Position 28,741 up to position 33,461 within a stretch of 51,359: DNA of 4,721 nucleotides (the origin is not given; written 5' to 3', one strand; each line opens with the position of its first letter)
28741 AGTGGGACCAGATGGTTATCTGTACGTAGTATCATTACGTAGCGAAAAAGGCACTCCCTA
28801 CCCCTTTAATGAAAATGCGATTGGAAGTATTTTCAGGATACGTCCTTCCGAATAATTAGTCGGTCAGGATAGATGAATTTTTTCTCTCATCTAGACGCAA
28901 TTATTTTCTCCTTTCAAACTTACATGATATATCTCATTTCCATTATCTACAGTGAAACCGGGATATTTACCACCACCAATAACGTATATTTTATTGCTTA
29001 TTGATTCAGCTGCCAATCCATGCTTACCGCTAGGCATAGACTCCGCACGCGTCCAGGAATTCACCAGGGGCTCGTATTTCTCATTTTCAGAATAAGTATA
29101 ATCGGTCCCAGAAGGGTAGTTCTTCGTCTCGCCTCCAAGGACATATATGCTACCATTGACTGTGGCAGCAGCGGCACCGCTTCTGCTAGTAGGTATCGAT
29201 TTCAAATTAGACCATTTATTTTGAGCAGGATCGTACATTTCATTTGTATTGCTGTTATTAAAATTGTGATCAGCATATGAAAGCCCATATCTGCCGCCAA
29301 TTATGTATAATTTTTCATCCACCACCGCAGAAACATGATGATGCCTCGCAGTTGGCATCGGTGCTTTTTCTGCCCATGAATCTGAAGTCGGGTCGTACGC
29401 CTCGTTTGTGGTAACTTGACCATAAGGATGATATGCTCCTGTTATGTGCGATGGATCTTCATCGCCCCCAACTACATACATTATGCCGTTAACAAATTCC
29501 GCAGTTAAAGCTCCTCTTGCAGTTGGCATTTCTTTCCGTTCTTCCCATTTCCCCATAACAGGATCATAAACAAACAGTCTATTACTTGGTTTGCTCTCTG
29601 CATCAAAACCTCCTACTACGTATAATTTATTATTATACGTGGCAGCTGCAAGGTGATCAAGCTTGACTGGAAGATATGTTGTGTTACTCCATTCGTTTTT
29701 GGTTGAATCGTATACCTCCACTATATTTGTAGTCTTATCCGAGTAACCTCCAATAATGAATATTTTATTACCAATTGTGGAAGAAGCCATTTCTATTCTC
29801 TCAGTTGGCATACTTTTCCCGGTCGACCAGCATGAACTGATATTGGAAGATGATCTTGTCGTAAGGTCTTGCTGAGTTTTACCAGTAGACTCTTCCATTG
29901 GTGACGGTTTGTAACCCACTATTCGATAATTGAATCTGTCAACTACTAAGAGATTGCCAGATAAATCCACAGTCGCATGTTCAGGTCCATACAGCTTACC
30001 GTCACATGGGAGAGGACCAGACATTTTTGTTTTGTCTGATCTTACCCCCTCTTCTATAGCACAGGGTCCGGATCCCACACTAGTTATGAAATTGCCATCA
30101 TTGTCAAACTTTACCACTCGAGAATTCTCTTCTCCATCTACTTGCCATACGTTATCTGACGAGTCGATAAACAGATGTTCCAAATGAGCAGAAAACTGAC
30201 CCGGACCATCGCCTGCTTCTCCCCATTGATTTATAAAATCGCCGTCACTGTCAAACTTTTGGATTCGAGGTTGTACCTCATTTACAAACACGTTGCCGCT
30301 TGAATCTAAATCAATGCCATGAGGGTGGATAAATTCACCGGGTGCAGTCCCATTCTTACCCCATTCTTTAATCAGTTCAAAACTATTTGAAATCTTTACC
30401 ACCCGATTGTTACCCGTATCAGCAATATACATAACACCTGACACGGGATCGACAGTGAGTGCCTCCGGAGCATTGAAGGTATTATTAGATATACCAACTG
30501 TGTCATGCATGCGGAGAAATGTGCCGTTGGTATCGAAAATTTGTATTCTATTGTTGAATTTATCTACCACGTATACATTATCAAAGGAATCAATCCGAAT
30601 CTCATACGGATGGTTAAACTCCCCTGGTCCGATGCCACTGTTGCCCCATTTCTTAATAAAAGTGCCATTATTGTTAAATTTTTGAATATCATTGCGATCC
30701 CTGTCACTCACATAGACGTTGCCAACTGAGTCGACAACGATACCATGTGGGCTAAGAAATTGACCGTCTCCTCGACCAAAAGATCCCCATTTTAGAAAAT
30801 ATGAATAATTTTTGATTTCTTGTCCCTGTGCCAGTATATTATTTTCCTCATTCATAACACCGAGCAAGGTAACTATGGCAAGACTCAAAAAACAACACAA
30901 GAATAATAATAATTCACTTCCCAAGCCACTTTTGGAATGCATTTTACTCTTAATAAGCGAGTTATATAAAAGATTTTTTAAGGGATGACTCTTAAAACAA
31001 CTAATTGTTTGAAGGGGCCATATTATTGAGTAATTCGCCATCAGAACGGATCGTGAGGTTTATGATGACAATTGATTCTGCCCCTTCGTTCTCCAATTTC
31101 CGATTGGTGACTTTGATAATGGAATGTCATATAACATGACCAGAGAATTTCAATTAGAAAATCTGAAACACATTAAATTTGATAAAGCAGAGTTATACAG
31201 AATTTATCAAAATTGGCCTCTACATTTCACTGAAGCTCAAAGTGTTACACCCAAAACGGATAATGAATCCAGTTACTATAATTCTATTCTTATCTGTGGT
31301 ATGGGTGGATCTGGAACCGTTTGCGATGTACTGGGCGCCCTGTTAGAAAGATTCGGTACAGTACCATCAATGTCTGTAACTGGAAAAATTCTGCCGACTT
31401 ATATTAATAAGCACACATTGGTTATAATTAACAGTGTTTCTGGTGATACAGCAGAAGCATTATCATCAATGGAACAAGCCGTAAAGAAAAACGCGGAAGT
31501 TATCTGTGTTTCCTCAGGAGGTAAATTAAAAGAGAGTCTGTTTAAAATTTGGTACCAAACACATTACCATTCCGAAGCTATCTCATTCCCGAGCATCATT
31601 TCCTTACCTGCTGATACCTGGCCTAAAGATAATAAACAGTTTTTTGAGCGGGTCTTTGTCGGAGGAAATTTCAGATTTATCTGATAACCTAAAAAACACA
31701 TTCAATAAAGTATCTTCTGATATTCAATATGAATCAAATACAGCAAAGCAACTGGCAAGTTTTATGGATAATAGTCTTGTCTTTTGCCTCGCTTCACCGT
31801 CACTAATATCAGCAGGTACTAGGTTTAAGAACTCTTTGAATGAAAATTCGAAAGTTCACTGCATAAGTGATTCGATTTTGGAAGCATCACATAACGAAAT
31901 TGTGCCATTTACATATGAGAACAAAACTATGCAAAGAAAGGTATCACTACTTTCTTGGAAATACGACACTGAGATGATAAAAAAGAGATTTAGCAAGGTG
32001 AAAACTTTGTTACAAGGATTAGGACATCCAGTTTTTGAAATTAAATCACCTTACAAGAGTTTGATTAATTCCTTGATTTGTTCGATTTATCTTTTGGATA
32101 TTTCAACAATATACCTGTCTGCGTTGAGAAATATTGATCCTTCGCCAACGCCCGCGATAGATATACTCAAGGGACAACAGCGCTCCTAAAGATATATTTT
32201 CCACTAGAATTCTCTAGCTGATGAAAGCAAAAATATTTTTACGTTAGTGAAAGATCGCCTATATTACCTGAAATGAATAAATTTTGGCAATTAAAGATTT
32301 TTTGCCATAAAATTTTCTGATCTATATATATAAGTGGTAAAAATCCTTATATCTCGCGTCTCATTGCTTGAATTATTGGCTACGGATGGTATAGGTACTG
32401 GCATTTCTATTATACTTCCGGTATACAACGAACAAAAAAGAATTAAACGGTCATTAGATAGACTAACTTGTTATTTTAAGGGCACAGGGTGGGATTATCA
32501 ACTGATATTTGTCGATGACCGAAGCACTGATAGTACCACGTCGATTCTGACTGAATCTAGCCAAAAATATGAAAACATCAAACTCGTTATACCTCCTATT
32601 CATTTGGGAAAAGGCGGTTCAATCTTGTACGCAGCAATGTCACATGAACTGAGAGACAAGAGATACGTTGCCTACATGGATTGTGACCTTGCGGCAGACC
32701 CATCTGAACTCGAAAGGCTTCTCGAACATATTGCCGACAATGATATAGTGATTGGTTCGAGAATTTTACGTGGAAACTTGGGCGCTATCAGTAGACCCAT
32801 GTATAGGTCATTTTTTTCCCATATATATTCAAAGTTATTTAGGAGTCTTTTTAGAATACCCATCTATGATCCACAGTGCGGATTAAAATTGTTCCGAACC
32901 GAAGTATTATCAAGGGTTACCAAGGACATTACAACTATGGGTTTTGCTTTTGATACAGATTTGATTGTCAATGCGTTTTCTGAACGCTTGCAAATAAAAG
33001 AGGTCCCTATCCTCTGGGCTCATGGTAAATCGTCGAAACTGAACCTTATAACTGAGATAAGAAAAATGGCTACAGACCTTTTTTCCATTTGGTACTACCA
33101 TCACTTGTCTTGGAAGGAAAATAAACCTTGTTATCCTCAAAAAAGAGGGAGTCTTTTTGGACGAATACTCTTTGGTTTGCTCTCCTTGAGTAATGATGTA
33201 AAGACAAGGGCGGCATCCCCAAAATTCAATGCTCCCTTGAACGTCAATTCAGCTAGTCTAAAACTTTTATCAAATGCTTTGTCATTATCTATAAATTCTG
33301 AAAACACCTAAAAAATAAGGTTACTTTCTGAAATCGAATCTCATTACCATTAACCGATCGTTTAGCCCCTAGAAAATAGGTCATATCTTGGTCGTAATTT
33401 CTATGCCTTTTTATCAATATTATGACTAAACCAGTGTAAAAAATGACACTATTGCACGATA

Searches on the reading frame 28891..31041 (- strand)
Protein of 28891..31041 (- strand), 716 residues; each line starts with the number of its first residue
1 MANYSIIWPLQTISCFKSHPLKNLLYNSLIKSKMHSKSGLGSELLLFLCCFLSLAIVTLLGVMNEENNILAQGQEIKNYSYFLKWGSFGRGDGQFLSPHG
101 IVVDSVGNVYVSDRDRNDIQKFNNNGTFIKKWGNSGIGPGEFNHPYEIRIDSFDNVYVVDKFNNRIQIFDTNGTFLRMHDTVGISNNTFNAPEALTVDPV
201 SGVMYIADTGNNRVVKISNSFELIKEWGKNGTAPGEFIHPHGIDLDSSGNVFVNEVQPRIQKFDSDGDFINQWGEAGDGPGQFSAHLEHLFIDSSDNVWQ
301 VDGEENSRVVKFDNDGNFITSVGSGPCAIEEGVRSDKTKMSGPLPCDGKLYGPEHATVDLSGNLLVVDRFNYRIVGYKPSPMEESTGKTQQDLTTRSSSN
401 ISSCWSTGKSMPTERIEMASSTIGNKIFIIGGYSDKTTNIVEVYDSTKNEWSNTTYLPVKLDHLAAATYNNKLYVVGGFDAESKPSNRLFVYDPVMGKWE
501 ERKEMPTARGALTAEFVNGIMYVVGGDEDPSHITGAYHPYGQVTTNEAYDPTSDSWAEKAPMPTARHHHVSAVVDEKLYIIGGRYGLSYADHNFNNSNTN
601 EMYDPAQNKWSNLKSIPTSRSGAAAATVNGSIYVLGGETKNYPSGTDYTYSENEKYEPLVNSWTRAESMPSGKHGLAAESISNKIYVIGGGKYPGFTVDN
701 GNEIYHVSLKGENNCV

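Call 36: search_protein_families(library=pfam, proteins=[window:28891-31041:-], max_evalue=0.001)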
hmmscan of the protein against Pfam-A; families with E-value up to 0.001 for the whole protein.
window:28891-31041:- (716 aa): 15 families
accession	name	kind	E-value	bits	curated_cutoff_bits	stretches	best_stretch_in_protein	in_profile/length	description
PF01344.31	Kelch_1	-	3.6e-48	161.1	20.1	5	465-506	6-46/46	Kelch motif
PF24681.1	Kelch_KLHDC2_KLHL20_DRC7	-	3.2e-41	141.5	50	2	465-690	3-221/221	KLHDC2/KLHL20/DRC7 Kelch-repeats domain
PF25210.1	Kelch_FKB95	-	9.2e-35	121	70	4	467-531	39-102/268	FKB95, Kelch-repeats domain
PF24981.1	Beta-prop_ATRN-LZTR1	-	1e-28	100.9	50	2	418-590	95-286/289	Attractin/LZTR1 beta-propeller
PF13964.12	Kelch_6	-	3.8e-28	96.9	25.3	2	465-509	6-50/50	Kelch motif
PF07646.21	Kelch_2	-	2.4e-27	93.9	21.3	2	418-458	5-48/48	Kelch motif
PF13418.12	Kelch_4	-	4.3e-24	84.7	21.6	1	467-507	9-49/49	Galactose oxidase, central domain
PF24996.1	NANM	-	2.4e-20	73.1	45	2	553-641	40-128/350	N-acetylneuraminate epimerase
PF13415.12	Kelch_3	-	7.8e-19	67.8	22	1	470-509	1-40/48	Galactose oxidase, central domain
PF17170.10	DUF5128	-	1.3e-15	57.9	22.9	2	106-178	53-127/321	6-bladed beta-propeller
PF01436.27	NHL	-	3.7e-14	52.4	20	1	95-122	1-28/28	NHL repeat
PF13854.13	Kelch_HCF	-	3.9e-07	30.1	113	0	410-587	235-328/345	Host cell factor, Kelch-repeats domain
PF08450.18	SGL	-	1e-06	29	26.3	0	182-273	126-220/246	SMP-30/Gluconolactonase/LRE-like region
PF25021.1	TEN_NHL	-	9.9e-06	25.2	27.1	0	185-218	325-357/357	Teneurin NHL domain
PF15869.11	TolB_like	-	3.9e-05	23.6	29.2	0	127-177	51-100/296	TolB-like 6-blade propeller-like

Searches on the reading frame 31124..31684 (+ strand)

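Call 36: search_protein_families(library=pfam, proteins=[window:31124-31684:+], max_evalue=0.001)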
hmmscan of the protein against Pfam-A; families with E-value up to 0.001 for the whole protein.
window:31124-31684:+ (186 aa): 1 family
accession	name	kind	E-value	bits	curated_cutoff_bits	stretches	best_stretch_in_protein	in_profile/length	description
PF01380.27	SIS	-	3.5e-07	30.5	25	1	53-130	6-87/131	SIS domain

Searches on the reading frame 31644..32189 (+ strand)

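Call 36: search_protein_families(library=pfam, proteins=[window:31644-32189:+], max_evalue=0.001)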
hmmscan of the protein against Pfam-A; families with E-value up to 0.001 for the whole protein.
window:31644-32189:+ (181 aa): 1 family
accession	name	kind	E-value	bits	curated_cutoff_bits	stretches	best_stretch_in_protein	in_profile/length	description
PF10432.14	bact-PGI_C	-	4.5e-32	111.5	24.5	1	31-177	2-149/151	Bacterial phospho-glucose isomerase C-terminal SIS domain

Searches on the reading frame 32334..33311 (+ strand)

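Call 36: search_protein_families(library=pfam, proteins=[window:32334-33311:+], max_evalue=0.001)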
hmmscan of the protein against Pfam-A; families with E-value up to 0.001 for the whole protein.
window:32334-33311:+ (325 aa): 1 family
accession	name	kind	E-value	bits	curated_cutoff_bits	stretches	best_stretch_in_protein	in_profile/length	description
PF00535.33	Glycos_transf_2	-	1.5e-24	87.3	23.3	1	25-194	1-166/168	Glycosyl transferase family 2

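Call 68: search_protein_families(library=ncbifam, proteins=[window:32334-33311:+], max_evalue=0.001)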
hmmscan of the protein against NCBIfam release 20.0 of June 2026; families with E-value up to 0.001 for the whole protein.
window:32334-33311:+ (325 aa): 16 families
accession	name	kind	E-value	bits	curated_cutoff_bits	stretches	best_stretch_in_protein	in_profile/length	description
TIGR04182.1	glyco_TIGR04182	equivalog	1.4e-15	57.4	325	1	24-250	2-215/293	S-layer glycoprotein N-glycosyltransferase AglJ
NF007986.1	PRK10714.1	equivalog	1.7e-13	50.3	529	1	24-218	8-192/316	undecaprenyl-phosphate 4-deoxy-4-formamido-L-arabinose transferase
NF047588.1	GlcsyltransPgfSStrep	equivalog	1.6e-12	47.3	500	1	24-192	3-164/308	glycosyltransferase PgfS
NF047683.1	TeichurnBiosyTuaG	equivalog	7.8e-11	42.1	400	1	24-138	8-116/252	teichuronic acid biosynthesis protein TuaG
NF058614.1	PPMAGASynPpgS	equivalog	2.5e-10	40.1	370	1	25-231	3-201/226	polyprenyl-phospho-N-acetylgalactosaminyl synthase PpgS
NF007482.0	PRK10073.1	equivalog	6.5e-09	35.2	423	1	23-138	7-115/334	glycosyltransferase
TIGR03937.1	PgaC_IcaA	equivalog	5e-08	32.3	422.3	1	23-137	46-154/407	poly-beta-1,6-N-acetyl-D-glucosamine synthase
TIGR04283.1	glyco_like_mftF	equivalog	5.2e-07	29.5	182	1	24-78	1-52/221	TIGR04283 family arsenosugar biosynthesis glycosyltransferase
TIGR03469.1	HpnB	hypoth_equivalog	8.2e-07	28.4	379.25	1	24-146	46-173/386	hopene-associated glycosyltransferase HpnB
TIGR03965.1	mycofact_glyco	equivalog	1.8e-06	27.1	280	1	22-145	74-192/467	mycofactocin biosynthesis glycosyltransferase MftF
NF010496.0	PRK13915.1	equivalog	1.6e-05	24.2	262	1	14-125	24-134/307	glucosyl-3-phosphoglycerate synthase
NF038302.1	EPS_HpsE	equivalog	1.6e-05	24.1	300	1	24-81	3-60/307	hormogonium polysaccharide biosynthesis glycosyltransferase HpsE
NF041391.1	DPhHxTase_Halo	equivalog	4e-05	22.7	375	1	30-230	3-185/213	dolichyl-phosphate hexose transferase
NF053739.1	GlytfEpsEBac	equivalog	6.5e-05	22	450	1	24-131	3-105/265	glycosyltransferase EpsE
NF041875.1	EPS_EpsD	equivalog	9.4e-05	22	370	1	24-131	1-102/325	exopolysaccharide biosynthesis glycosyltransferase EpsD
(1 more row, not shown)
